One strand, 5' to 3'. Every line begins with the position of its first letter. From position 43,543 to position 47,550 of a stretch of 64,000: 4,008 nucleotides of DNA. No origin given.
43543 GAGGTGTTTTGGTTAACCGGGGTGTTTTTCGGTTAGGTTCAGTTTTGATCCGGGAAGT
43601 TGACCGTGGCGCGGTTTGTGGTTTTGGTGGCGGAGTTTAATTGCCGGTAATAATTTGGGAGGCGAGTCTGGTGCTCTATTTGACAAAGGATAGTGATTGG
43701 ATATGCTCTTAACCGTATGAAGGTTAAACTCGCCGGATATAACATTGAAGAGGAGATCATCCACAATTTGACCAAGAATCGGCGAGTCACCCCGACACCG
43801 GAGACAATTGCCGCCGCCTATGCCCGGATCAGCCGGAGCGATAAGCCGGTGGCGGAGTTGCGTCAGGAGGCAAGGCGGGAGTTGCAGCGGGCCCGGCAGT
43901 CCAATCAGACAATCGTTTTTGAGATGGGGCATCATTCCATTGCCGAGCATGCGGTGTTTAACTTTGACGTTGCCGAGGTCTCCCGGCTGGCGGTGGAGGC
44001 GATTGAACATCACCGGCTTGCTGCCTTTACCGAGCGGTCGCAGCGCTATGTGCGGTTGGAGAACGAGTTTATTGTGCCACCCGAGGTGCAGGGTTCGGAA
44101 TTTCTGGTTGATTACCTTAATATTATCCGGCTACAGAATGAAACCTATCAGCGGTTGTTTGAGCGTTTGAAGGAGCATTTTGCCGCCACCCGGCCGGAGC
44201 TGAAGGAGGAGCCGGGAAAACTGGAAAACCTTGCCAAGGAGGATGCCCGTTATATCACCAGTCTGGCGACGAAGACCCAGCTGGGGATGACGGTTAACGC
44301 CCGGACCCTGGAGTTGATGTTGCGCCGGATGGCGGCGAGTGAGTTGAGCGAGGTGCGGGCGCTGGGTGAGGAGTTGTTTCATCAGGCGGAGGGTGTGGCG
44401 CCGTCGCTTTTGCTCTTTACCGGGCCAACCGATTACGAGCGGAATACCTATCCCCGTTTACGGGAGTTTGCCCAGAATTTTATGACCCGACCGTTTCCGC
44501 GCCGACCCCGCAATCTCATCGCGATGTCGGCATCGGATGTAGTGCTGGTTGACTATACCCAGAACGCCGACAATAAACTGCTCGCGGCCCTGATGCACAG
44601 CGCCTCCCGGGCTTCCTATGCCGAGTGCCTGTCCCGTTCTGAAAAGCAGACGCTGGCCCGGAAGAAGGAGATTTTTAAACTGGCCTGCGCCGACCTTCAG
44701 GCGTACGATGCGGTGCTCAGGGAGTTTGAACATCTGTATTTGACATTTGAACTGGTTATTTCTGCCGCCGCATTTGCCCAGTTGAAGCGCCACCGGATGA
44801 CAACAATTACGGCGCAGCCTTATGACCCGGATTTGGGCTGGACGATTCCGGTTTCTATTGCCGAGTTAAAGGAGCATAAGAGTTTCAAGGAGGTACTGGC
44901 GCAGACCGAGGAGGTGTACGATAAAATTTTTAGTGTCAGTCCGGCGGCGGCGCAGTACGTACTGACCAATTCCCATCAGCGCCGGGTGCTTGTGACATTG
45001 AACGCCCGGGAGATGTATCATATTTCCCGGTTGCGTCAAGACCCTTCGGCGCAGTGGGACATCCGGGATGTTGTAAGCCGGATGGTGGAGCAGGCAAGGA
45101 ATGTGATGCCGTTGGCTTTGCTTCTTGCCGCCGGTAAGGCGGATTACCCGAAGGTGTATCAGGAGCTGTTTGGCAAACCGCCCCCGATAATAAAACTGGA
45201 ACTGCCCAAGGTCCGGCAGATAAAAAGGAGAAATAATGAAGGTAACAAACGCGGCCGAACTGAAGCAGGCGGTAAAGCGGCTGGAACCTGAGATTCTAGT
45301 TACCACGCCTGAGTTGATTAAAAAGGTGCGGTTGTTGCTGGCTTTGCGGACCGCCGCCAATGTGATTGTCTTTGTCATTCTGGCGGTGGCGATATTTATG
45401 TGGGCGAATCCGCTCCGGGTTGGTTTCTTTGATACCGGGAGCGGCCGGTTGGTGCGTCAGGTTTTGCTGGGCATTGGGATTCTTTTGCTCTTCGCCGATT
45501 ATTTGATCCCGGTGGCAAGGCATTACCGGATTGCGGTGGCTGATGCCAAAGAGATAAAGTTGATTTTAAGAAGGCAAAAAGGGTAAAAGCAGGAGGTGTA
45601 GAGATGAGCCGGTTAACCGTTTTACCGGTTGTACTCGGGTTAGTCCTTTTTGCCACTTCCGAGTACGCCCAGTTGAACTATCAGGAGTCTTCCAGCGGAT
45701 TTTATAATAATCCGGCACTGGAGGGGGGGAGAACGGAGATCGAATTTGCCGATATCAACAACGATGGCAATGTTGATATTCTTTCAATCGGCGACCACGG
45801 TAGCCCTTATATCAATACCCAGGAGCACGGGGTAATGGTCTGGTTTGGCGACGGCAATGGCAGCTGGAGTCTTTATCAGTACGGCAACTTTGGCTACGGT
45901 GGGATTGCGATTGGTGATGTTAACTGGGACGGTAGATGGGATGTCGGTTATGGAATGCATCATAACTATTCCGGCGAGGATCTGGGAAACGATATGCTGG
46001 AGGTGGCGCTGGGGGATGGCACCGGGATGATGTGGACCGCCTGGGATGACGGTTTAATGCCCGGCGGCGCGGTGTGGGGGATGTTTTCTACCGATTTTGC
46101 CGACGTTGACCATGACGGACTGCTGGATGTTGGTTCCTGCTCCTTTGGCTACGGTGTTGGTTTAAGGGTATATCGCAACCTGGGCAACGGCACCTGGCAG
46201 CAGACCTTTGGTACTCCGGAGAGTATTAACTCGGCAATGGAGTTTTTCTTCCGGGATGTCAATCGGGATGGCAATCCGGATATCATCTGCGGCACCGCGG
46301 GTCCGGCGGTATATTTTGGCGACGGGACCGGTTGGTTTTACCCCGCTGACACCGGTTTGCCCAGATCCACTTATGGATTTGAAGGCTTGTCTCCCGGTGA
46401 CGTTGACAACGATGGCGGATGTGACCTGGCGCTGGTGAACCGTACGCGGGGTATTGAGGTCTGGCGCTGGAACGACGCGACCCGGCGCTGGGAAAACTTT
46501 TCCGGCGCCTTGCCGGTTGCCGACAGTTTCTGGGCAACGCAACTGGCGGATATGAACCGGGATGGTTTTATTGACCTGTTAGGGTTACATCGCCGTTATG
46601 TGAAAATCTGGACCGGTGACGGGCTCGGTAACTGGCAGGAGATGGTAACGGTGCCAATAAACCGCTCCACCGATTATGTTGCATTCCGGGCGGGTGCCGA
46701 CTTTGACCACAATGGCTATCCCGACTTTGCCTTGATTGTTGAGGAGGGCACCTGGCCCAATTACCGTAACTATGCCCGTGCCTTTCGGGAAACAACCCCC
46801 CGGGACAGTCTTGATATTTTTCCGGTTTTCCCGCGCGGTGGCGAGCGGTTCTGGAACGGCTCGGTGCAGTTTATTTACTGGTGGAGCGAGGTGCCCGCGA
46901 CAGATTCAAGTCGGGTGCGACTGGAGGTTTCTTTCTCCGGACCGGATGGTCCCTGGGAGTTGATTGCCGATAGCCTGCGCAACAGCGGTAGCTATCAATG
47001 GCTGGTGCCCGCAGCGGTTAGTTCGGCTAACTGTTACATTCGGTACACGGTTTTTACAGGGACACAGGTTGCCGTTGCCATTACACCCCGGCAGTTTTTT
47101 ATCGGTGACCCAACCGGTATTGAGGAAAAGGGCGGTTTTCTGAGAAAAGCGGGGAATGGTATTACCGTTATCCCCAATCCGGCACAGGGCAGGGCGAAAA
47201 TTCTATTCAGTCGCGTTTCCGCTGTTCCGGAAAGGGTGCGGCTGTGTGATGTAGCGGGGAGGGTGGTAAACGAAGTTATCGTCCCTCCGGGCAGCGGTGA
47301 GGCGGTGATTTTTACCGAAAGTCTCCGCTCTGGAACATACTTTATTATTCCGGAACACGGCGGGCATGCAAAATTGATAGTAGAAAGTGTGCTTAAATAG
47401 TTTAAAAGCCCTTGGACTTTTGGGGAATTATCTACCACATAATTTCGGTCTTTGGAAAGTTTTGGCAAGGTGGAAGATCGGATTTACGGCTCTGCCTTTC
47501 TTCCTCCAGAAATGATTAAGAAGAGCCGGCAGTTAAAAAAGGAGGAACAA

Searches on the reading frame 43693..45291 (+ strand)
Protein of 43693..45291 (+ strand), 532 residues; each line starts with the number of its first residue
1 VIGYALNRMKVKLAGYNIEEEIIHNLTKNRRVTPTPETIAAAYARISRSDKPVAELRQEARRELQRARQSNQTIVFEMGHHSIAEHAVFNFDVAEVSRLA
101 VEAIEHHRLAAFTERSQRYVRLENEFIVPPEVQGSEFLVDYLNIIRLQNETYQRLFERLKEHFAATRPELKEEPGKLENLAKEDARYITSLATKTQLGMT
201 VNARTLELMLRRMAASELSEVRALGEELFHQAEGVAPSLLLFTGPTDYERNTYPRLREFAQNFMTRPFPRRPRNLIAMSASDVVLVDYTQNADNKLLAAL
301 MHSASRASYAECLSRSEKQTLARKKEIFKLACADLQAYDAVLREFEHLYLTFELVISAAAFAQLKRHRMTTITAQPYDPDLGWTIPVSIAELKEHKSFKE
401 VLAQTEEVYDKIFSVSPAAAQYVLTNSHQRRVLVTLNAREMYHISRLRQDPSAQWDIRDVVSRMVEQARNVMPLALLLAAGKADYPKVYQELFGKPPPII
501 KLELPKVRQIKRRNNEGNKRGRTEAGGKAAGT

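Call 51: search_protein_families(library=pfam, proteins=[window:43693-45291:+], max_evalue=0.00001)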
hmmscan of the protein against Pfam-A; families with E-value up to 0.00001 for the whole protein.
window:43693-45291:+ (532 aa): 1 family
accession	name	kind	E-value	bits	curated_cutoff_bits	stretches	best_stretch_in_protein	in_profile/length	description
PF02511.20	Thy1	-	3.1e-61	206.9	24.8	2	32-238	5-191/191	Thymidylate synthase complementing protein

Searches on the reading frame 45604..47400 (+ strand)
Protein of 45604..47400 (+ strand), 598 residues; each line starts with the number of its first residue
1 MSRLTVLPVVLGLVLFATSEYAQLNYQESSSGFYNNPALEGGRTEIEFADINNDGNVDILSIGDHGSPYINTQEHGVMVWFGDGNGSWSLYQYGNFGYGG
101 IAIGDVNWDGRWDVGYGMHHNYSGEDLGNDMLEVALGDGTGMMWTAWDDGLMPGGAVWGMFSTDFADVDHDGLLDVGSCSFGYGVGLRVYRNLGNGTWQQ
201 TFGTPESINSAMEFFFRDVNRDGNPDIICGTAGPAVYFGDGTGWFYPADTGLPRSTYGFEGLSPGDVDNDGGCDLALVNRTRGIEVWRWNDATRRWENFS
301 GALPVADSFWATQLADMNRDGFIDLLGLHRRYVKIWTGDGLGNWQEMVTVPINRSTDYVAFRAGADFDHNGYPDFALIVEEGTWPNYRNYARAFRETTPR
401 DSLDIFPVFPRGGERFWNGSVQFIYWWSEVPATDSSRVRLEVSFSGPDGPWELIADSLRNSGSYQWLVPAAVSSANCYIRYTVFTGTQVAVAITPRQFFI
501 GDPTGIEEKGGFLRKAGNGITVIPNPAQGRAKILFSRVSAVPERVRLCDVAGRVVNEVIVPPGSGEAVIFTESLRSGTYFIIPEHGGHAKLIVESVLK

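Call 51: search_protein_families(library=pfam, proteins=[window:45604-47400:+], max_evalue=0.00001)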
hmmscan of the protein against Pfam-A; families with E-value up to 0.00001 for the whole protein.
window:45604-47400:+ (598 aa): 1 family
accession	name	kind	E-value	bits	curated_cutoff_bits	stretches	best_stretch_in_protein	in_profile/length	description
PF13517.12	FG-GAP_3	-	4.6e-27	94.8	26.9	3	316-376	1-60/61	FG-GAP-like repeat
